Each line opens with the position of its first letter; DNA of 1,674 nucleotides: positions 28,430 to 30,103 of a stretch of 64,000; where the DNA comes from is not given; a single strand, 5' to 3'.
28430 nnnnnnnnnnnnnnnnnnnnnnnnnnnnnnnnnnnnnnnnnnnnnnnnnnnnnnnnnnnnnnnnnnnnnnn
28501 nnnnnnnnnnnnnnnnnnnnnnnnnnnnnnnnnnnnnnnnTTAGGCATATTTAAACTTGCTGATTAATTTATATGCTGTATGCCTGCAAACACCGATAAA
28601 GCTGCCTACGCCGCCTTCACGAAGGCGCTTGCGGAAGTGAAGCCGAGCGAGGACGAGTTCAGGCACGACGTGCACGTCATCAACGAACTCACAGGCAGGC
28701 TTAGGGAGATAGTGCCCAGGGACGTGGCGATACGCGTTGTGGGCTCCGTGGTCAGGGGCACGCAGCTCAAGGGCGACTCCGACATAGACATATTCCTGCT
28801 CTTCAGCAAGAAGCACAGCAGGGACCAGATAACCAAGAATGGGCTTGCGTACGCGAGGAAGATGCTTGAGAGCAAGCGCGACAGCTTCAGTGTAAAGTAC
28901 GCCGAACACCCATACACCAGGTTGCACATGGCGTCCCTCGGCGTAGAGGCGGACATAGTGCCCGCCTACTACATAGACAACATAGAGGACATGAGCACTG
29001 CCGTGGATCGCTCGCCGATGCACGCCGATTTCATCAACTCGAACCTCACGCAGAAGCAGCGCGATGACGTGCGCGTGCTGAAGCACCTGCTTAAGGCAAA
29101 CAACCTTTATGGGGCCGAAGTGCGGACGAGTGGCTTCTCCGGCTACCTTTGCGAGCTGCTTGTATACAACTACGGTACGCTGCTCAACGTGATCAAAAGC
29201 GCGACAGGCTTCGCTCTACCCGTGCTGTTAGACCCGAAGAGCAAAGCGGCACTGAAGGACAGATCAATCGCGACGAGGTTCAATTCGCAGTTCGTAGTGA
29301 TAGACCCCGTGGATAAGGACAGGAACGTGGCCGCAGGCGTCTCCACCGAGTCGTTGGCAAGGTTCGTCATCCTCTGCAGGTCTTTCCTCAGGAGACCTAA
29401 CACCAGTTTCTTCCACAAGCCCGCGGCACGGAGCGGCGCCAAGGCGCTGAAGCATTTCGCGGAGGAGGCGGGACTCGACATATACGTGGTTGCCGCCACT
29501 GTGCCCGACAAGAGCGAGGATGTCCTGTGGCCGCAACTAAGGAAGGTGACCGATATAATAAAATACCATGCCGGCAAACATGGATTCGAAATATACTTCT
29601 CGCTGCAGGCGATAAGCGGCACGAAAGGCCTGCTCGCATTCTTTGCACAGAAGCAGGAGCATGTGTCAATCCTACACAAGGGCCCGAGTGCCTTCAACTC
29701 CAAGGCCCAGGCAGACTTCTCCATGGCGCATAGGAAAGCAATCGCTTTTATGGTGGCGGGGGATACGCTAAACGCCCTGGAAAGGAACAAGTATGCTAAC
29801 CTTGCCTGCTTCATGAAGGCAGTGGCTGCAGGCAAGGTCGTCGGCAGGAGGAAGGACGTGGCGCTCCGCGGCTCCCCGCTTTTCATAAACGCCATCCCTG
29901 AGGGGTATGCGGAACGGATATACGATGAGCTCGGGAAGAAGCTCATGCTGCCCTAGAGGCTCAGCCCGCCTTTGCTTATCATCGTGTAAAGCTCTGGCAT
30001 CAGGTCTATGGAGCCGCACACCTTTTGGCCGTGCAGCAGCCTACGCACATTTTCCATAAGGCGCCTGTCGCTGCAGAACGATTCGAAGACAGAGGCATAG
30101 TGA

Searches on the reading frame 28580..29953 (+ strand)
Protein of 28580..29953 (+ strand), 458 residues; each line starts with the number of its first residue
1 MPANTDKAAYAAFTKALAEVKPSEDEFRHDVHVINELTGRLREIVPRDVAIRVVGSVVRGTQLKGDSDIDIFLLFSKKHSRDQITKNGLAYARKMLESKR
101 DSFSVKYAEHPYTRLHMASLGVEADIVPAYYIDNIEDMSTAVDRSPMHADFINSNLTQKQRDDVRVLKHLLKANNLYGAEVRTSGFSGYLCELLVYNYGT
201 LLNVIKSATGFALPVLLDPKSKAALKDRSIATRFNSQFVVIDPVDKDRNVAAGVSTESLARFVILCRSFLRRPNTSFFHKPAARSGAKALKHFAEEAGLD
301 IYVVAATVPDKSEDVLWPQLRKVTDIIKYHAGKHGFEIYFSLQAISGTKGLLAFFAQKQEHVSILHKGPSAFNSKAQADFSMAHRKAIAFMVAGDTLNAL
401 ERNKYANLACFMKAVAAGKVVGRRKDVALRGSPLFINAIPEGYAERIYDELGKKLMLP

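Call 39: search_protein_families(library=pfam, max_evalue=0.001, proteins=[window:28580-29953:+])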
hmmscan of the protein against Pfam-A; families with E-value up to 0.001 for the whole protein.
window:28580-29953:+ (458 aa): 4 families
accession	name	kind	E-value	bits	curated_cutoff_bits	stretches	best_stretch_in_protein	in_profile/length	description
PF09249.16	tRNA_NucTransf2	-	1.5e-37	128.8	27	1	162-279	1-113/113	tRNA nucleotidyltransferase, second domain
PF01909.29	NTP_transf_2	-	1.5e-10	41.7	21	1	35-111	2-58/93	Nucleotidyltransferase domain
PF22600.2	MTPAP-like_central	-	2.4e-08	34.6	27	1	14-126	6-120/139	Poly(A) RNA polymerase, mitochondrial-like, central palm domain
PF21133.2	CAA_C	-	1.8e-07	31.3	22.2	1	300-414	4-118/144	CCA-adding enzyme, C-terminal domain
